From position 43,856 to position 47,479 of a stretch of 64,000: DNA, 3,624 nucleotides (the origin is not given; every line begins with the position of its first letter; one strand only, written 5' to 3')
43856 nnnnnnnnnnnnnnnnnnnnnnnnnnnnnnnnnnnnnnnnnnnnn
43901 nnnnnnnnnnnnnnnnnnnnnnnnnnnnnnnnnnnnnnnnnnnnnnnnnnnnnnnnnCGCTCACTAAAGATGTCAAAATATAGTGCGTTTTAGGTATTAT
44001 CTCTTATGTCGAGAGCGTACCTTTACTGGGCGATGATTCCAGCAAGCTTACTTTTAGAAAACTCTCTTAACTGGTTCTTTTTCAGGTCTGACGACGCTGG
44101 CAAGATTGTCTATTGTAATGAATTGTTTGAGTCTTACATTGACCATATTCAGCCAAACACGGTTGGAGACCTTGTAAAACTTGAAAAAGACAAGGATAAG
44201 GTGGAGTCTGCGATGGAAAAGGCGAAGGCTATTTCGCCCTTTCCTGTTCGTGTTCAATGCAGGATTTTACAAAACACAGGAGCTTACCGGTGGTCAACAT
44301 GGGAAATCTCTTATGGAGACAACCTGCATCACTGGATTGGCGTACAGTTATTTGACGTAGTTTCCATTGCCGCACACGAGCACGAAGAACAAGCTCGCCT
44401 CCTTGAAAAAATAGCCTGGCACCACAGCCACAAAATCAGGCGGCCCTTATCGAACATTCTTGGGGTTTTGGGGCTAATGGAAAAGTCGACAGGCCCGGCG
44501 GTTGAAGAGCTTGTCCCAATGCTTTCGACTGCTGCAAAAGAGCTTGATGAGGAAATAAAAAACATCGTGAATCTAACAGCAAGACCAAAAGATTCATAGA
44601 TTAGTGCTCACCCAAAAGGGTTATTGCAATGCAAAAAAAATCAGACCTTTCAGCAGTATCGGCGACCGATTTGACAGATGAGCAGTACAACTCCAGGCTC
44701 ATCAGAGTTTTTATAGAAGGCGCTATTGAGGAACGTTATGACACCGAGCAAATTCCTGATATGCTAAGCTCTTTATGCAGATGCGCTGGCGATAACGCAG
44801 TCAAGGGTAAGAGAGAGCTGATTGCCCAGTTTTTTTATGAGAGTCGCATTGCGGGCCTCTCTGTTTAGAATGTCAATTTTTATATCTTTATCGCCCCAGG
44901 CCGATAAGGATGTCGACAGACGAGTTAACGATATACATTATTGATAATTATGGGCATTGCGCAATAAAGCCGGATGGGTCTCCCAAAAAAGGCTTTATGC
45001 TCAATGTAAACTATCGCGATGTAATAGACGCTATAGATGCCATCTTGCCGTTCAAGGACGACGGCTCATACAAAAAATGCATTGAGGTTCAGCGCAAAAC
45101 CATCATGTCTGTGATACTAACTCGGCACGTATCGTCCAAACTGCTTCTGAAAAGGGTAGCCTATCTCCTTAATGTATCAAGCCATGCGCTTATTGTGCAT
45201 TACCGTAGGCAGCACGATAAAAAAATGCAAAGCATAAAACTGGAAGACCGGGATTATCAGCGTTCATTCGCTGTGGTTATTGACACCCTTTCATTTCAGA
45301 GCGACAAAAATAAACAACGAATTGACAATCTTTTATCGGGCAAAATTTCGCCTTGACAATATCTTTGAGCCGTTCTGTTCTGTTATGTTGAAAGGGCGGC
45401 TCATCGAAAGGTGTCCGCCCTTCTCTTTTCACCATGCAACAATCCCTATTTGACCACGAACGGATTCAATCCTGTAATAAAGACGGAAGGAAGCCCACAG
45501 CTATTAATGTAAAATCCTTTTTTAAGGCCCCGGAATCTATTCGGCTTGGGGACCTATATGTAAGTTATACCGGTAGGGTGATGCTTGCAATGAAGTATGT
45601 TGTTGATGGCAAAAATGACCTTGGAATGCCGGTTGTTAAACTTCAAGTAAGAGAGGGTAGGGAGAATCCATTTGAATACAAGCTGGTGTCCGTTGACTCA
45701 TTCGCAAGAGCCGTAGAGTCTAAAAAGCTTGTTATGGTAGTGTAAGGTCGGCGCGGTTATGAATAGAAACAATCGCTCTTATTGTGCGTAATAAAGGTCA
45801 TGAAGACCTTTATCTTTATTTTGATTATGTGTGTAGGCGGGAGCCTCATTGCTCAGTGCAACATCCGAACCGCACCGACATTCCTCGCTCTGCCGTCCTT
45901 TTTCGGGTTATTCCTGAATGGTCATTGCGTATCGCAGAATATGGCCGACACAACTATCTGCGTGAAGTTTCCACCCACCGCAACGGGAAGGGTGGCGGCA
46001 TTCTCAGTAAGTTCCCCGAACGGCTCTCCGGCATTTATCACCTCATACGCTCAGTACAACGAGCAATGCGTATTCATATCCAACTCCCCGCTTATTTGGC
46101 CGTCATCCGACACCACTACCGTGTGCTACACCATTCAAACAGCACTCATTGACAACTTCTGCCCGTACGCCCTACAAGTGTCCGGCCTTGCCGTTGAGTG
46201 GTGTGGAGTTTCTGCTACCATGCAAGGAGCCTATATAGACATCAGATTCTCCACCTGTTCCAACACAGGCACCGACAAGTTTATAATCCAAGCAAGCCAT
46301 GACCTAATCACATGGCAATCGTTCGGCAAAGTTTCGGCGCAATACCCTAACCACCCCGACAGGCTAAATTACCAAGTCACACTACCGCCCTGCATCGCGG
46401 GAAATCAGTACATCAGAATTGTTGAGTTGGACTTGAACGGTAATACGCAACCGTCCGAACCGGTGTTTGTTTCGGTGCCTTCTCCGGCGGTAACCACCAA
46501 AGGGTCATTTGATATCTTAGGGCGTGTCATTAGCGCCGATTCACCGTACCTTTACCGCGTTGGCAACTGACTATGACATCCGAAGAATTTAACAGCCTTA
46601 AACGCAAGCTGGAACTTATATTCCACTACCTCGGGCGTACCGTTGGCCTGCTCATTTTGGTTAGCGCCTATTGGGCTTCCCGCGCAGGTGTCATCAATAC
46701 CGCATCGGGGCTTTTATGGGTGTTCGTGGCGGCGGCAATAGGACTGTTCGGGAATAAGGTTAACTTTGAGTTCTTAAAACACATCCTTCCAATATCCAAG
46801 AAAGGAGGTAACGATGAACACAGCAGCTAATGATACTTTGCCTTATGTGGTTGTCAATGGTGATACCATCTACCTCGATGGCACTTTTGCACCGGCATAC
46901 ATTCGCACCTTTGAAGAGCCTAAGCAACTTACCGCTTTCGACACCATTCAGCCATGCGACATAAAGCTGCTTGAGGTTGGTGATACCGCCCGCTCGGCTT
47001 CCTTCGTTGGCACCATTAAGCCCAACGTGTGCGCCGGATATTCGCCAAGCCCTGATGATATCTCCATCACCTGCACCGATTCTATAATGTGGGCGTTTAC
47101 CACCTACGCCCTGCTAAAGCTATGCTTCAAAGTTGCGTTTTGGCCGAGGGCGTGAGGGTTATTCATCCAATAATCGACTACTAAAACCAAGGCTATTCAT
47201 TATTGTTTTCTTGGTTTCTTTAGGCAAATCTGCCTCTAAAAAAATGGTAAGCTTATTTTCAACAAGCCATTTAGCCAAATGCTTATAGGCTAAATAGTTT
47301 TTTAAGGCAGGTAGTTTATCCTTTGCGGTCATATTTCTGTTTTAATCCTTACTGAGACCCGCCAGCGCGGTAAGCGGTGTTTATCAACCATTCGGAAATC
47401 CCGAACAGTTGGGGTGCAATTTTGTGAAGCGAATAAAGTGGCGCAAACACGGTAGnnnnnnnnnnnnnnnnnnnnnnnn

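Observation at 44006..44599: Phage-encoded PAS-HisKA protein with no kinase ATPase domain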

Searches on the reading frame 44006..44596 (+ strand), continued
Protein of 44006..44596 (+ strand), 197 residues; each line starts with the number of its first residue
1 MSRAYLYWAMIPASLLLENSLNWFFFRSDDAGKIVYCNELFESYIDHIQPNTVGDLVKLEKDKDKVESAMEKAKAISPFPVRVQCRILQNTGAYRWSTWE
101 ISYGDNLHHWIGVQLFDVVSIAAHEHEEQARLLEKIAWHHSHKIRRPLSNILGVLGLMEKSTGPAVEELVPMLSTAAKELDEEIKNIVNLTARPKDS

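Call 87: fold_search(model_id=the predicted structure, library=viral)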
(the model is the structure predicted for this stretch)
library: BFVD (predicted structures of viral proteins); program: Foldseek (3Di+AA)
matches with E <= 10: 1121; with E <= 0.001: 12
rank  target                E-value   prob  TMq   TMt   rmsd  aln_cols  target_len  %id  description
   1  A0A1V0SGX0            3.0e-05  1.00  0.37  0.07  16.9       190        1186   12  Putative sensor histidine kinase [Hokovirus HKV1]
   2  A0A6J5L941            4.6e-05  1.00  0.40  0.17  18.2       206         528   17  histidine kinase [uncultured Caudovirales phage]
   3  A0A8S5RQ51            1.1e-04  1.00  0.37  0.18  10.6       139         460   14  GGDEF protein (Fragment) [virus sp. ctr1v16]
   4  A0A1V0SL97            1.2e-04  1.00  0.35  0.24   6.2       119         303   10  PAS domain-containing sensor histidine kinase [Klosneuvirus KNV1]
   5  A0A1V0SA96            2.0e-04  1.00  0.37  0.19  21.8       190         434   13  Regulator of G protein signaling domain [Catovirus CTV1]
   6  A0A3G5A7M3            2.1e-04  1.00  0.41  0.53   4.4       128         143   12  histidine kinase [Hyperionvirus sp.]
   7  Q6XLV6                2.8e-04  1.00  0.39  0.15  11.1       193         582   15  histidine kinase [Feldmannia irregularis virus a]
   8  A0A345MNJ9            3.2e-04  1.00  0.36  0.38   9.4       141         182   13  (no name in the UniProt tables at hand)
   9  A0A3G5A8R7            4.6e-04  0.99  0.27  0.11  10.8       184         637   14  histidine kinase [Hyperionvirus sp.]
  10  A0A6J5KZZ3            5.5e-04  1.00  0.40  0.46  18.3       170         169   14  PAS domain [uncultured Caudovirales phage]
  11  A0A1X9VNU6            5.5e-04  1.00  0.34  0.25  15.8       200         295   13  Putative sensory box histidine kinase/response protein [Mimivirus AB-566-O17]
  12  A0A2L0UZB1            6.6e-04  1.00  0.40  0.15   6.2       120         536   12  Multi-sensor signal transduction histidine [Agrobacterium phage Atu_ph07]
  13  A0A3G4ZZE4            1.5e-03  0.99  0.27  0.30  11.2       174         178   12  Putative sensor histidine kinase [Edafosvirus sp.]
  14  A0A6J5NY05            1.6e-03  1.00  0.35  0.34   7.2       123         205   16  PAS domain [uncultured Caudovirales phage]
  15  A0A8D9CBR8            3.2e-03  1.00  0.39  0.45   4.4       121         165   15  histidine kinase [uncultured marine phage]
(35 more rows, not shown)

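Call 101: find_homologous_proteins(query=P0049, max_evalue=1e-10)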
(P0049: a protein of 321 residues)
Query P0049 (321 aa): 20 proteins with E <= 1e-10 among 1570 candidates.
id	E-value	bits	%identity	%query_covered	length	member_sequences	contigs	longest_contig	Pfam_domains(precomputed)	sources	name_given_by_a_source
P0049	1.0e-208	710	100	100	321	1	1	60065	PF13596.13,PF08448.17,PF00512.32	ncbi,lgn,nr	ncbi:MAG: PAS domain-containing protein [Chitinophagales bacterium]|nr:PAS domain-containing protein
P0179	6.4e-176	602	84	100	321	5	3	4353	PF13426.14,PF08448.17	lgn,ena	-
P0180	2.6e-118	413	59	100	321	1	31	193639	PF13426.14,PF08448.17,PF00512.32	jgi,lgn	-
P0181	2.1e-75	272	45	98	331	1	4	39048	PF13596.13,PF08447.19,PF13426.14,PF08448.17,PF00512.32,PF00989.32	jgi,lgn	jgi:PAS domain-containing protein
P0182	3.6e-75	271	44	98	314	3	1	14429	PF08447.19,PF13426.14,PF08448.17,PF00512.32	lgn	-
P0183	6.3e-75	271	44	98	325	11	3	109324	PF13596.13,PF08447.19,PF13426.14,PF08448.17,PF00512.32,PF00989.32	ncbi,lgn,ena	-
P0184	1.2e-72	263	45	98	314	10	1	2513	PF13596.13,PF13426.14,PF08448.17,PF00512.32,PF00989.32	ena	-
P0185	1.4e-72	263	42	98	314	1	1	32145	PF08447.19,PF13426.14,PF08448.17,PF00512.32,PF00989.32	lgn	-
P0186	3.7e-65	238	39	98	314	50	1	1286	PF08447.19,PF13426.14,PF08448.17,PF00512.32,PF00989.32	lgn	-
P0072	1.9e-55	207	38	96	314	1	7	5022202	PF08447.19,PF13426.14,PF08448.17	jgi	jgi:PAS domain-containing protein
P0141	1.2e-53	201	49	69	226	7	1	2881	PF13596.13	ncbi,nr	ncbi:MAG TPA: PAS domain S-box protein, partial [Chitinophagaceae bacterium]|nr:PAS domain S-box pro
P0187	3.9e-53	199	38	96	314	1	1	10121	PF08447.19,PF13426.14,PF08448.17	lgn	-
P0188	1.0e-52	198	54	56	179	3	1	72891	PF13426.14,PF08448.17,PF00512.32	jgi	jgi:PAS domain S-box-containing protein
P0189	1.7e-52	197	38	90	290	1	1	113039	PF13426.14,PF08448.17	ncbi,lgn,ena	-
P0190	1.8e-47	180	40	84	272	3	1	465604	PF08447.19,PF08448.17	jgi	-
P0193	1.7e-17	82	48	21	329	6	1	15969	PF13426.14,PF13188.14,PF08448.17,PF00512.32,PF00989.32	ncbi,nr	ncbi:diguanylate cyclase [Leptospira sp. mixed culture ATI2-C-A1]|nr:diguanylate cyclase [Leptospira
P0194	2.3e-17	82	48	21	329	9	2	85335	PF13426.14,PF13188.14,PF08448.17,PF00512.32,PF00989.32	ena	-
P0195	2.3e-13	68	50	19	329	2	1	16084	PF13426.14,PF13188.14,PF08448.17,PF00512.32,PF00989.32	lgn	-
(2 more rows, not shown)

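Call 102: find_encoding_contigs(protein=P0049, flank=6000, max_places=2)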
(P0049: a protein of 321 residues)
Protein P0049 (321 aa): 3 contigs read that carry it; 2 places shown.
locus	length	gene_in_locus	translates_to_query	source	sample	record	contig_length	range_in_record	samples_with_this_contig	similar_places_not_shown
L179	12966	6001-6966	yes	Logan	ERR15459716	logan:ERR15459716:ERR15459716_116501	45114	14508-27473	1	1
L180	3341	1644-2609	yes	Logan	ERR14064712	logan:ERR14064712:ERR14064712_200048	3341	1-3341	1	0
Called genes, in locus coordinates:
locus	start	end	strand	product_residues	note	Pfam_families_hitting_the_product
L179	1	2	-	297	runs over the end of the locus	PF03575:Peptidase_S51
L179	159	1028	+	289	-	PF00691:OmpA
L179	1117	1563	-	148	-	PF13470:PIN_3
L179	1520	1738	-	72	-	-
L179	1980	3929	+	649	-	PF01433:Peptidase_M1 (weak)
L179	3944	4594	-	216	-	PF01168:Ala_racemase_N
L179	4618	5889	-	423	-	PF02403:Seryl_tRNA_N, PF00587:tRNA-synt_2b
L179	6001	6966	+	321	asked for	PF08448:PAS_4 (faint), PF13596:PAS_10, PF00512:HisKA (weak)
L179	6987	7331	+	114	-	-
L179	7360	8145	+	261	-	PF00160:Pro_isomerase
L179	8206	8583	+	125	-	PF01597:GCV_H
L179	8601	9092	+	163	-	PF04461:YajQ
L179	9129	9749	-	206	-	-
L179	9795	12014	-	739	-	PF17678:Glyco_hydro_92N, PF07971:Glyco_hydro_92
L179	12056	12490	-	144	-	PF00436:SSB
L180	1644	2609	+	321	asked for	PF08448:PAS_4 (faint), PF13596:PAS_10, PF00512:HisKA (weak)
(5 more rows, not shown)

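Call 103: find_encoding_contigs(protein=P0180, flank=6000, max_places=2)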
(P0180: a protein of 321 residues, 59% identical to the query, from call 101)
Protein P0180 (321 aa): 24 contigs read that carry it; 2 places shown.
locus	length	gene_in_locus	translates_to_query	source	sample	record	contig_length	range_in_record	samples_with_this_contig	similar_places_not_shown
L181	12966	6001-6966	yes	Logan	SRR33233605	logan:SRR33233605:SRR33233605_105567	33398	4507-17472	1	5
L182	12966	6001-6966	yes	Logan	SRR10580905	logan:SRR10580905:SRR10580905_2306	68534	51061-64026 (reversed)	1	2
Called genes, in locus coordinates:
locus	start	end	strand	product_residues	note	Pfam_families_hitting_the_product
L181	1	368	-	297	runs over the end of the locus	PF03575:Peptidase_S51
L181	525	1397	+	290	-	PF00691:OmpA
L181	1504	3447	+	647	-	-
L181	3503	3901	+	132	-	-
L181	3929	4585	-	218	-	PF01168:Ala_racemase_N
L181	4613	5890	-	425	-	PF02403:Seryl_tRNA_N, PF00587:tRNA-synt_2b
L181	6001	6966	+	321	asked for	PF08448:PAS_4 (faint), PF13426:PAS_9 (weak), PF00512:HisKA (faint)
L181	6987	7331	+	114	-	-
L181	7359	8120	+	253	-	PF00160:Pro_isomerase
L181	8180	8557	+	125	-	PF01597:GCV_H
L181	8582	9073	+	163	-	PF04461:YajQ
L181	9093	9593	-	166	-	PF06172:Cupin_5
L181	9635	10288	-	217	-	PF00072:Response_reg, PF00196:GerE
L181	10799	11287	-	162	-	PF10604:Polyketide_cyc2 (faint)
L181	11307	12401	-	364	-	PF12698:ABC2_membrane_3, PF01061:ABC2_membrane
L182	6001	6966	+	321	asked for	PF08448:PAS_4 (faint), PF13426:PAS_9 (weak), PF00512:HisKA (faint)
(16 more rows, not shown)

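Call 104: find_encoding_contigs(protein=P0072, flank=6000, max_places=2)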
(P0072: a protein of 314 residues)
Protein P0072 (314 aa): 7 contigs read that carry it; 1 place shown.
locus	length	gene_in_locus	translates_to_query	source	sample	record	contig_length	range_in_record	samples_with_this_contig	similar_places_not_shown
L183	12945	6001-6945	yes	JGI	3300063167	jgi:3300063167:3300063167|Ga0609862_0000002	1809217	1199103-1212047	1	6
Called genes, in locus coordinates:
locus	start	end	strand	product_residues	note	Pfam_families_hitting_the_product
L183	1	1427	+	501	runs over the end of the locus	PF02113:Peptidase_S13, PF13354:Beta-lactamase2 (faint), PF02113:Peptidase_S13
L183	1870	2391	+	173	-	PF03734:YkuD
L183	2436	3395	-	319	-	PF02129:Peptidase_S15 (faint), PF00561:Abhydrolase_1, PF12146:Hydrolase_4, PF00326:Peptidase_S9 (weak)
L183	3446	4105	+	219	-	PF01551:Peptidase_M23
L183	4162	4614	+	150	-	-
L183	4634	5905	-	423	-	PF02403:Seryl_tRNA_N, PF00587:tRNA-synt_2b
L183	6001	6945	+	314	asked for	PF08448:PAS_4 (faint), PF13426:PAS_9 (faint), PF08447:PAS_3 (faint)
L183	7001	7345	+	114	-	-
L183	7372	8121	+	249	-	PF00160:Pro_isomerase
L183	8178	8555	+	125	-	PF01597:GCV_H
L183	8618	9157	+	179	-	PF07638:Sigma70_ECF (weak), PF04542:Sigma70_r2, PF08281:Sigma70_r4_2, PF04545:Sigma70_r4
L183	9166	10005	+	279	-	PF10099:RskA_C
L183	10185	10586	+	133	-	PF04892:VanZ-LLP1 (weak)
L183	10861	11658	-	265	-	PF01183:Glyco_hydro_25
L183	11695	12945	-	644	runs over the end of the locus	PF17900:Peptidase_M1_N, PF01433:Peptidase_M1, PF18962:Por_Secre_tail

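Call 105: find_encoding_contigs(protein=P0183, flank=6000, max_places=2)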
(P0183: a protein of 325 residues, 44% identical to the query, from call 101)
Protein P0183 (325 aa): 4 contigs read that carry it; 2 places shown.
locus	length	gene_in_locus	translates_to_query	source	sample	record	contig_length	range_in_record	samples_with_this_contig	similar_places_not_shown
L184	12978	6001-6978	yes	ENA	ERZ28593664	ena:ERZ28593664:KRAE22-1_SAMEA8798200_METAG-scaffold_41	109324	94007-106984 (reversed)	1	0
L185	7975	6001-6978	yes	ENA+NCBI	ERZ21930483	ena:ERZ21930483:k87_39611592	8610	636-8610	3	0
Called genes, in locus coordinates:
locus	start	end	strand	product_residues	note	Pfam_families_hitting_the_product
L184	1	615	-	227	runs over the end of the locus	PF01551:Peptidase_M23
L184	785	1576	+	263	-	PF01135:PCMT (weak), PF01209:Ubie_methyltran, PF13489:Methyltransf_23, PF08241:Methyltransf_11, PF08242:Methyltransf_12, PF13649:Methyltransf_25, PF13847:Methyltransf_31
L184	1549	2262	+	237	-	PF13568:OMP_b-brl_2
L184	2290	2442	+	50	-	-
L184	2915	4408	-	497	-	PF00753:Lactamase_B, PF00581:Rhodanese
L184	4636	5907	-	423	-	PF02403:Seryl_tRNA_N, PF00587:tRNA-synt_2b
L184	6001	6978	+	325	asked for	PF00989:PAS (faint), PF08448:PAS_4 (faint), PF13426:PAS_9 (faint), PF08447:PAS_3 (faint), PF13596:PAS_10 (faint), PF00512:HisKA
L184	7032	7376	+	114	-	-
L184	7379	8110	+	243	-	PF00160:Pro_isomerase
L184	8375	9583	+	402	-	-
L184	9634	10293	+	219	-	-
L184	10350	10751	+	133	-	PF01597:GCV_H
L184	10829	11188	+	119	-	PF10099:RskA_C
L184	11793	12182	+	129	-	PF04892:VanZ-LLP1 (weak)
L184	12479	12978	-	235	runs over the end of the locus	PF13386:DsbD_2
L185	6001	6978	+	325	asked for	PF00989:PAS (faint), PF08448:PAS_4 (faint), PF13426:PAS_9 (faint), PF08447:PAS_3 (faint), PF13596:PAS_10 (faint), PF00512:HisKA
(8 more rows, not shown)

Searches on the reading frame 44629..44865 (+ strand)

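Call 3: search_protein_families(library=pfam, proteins=[window:44629-44865:+], max_evalue=1)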
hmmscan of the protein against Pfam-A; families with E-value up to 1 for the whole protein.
window:44629-44865:+ (79 aa): 2 families
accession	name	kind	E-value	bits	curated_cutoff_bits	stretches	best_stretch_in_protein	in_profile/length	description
PF05373.16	Pro_3_hydrox_C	-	0.0089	16.6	25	1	34-74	58-98/101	L-proline 3-hydroxylase, C-terminal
PF01365.27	RYDR_ITPR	-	0.24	11.3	22.3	1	33-67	154-187/201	RIH domain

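Call 4: search_protein_families(library=phrogs, proteins=[window:44629-44865:+], max_evalue=0.1)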
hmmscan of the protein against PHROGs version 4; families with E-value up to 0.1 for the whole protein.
window:44629-44865:+ (79 aa): 1 family
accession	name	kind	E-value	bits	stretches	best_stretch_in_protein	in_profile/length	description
phrog_8484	-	unknown function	0.042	14.9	1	15-61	69-116/140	-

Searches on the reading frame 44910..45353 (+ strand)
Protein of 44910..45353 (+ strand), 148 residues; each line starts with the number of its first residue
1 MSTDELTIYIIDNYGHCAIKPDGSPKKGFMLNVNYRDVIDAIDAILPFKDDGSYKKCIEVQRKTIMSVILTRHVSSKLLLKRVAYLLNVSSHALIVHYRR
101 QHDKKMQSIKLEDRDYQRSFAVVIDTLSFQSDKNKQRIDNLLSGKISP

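Call 3: search_protein_families(library=pfam, proteins=[window:44910-45353:+], max_evalue=1)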
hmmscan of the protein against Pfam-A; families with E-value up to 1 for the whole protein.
window:44910-45353:+ (148 aa): 2 families
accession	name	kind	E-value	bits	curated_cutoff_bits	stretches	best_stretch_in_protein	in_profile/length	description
PF14280.11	DUF4365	-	0.011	16.3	24.3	1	37-120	27-117/139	Domain of unknown function (DUF4365)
PF25199.1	nSTAND_NTPase5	-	0.088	13.1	34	1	79-141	57-119/145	Novel STAND NTPase 5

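Call 4: search_protein_families(library=phrogs, proteins=[window:44910-45353:+], max_evalue=0.1)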
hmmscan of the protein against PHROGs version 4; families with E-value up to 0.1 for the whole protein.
window:44910-45353:+ (148 aa): 1 family
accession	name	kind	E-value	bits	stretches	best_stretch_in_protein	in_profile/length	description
phrog_132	-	connector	0.012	16.6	1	30-116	4-85/124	head-tail adaptor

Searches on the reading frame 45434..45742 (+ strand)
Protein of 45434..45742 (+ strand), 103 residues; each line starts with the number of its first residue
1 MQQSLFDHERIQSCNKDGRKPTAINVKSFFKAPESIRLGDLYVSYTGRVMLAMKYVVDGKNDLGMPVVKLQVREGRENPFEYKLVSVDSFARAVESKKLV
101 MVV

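Call 3: search_protein_families(library=pfam, proteins=[window:45434-45742:+], max_evalue=1)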
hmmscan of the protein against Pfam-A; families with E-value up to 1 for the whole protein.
window:45434-45742:+ (103 aa): 1 family
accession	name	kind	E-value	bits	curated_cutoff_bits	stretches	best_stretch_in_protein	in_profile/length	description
PF02130.23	YbeY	-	0.22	11.9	25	1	4-55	33-85/129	Endoribonuclease YbeY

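Call 4: search_protein_families(library=phrogs, proteins=[window:45434-45742:+], max_evalue=0.1)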
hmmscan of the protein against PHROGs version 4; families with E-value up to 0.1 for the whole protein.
window:45434-45742:+ (103 aa): 0 families

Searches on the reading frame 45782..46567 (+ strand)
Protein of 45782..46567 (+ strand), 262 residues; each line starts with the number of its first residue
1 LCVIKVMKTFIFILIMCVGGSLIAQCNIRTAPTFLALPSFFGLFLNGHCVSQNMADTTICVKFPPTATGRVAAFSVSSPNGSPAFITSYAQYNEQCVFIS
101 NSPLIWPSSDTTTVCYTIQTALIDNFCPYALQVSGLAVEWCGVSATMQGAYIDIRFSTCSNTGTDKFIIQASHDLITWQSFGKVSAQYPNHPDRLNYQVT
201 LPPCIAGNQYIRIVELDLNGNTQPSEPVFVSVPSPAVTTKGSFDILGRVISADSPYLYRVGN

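Call 3: search_protein_families(library=pfam, proteins=[window:45782-46567:+], max_evalue=1)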
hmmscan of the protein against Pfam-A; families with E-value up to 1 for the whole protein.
window:45782-46567:+ (262 aa): 1 family
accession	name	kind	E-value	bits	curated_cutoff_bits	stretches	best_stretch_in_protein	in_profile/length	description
PF00754.31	F5_F8_type_C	-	0.1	13.1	28.2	1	147-219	47-116/127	F5/8 type C domain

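Call 4: search_protein_families(library=phrogs, proteins=[window:45782-46567:+], max_evalue=0.1)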
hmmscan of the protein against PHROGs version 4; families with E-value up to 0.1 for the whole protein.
window:45782-46567:+ (262 aa): 0 families

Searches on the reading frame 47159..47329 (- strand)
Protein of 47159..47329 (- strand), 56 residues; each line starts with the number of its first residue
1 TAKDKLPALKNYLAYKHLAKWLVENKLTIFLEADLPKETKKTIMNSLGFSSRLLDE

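Call 26: search_protein_families(library=pfam, alignment_id=A2, max_evalue=0.001)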
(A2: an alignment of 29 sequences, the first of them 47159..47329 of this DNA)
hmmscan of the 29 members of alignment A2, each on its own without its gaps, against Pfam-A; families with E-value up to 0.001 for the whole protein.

A. member 1, window:47159-47329:- (56 aa): 0 families

B. families by the number of members that match (of 29 scanned): 6 families
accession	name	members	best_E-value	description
PF08837.16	DUF1810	1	3e-29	Protein of unknown function (DUF1810)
PF00239.26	Resolvase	1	1.5e-27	Resolvase, N terminal domain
PF07508.19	Recombinase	1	2.4e-11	Recombinase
PF01145.31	Band_7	1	4.4e-09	SPFH domain / Band 7 family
PF21781.2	DUF6876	1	5e-05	Family of unknown function (DUF6876)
PF13230.11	GATase_4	1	0.00082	Glutamine amidotransferases class-II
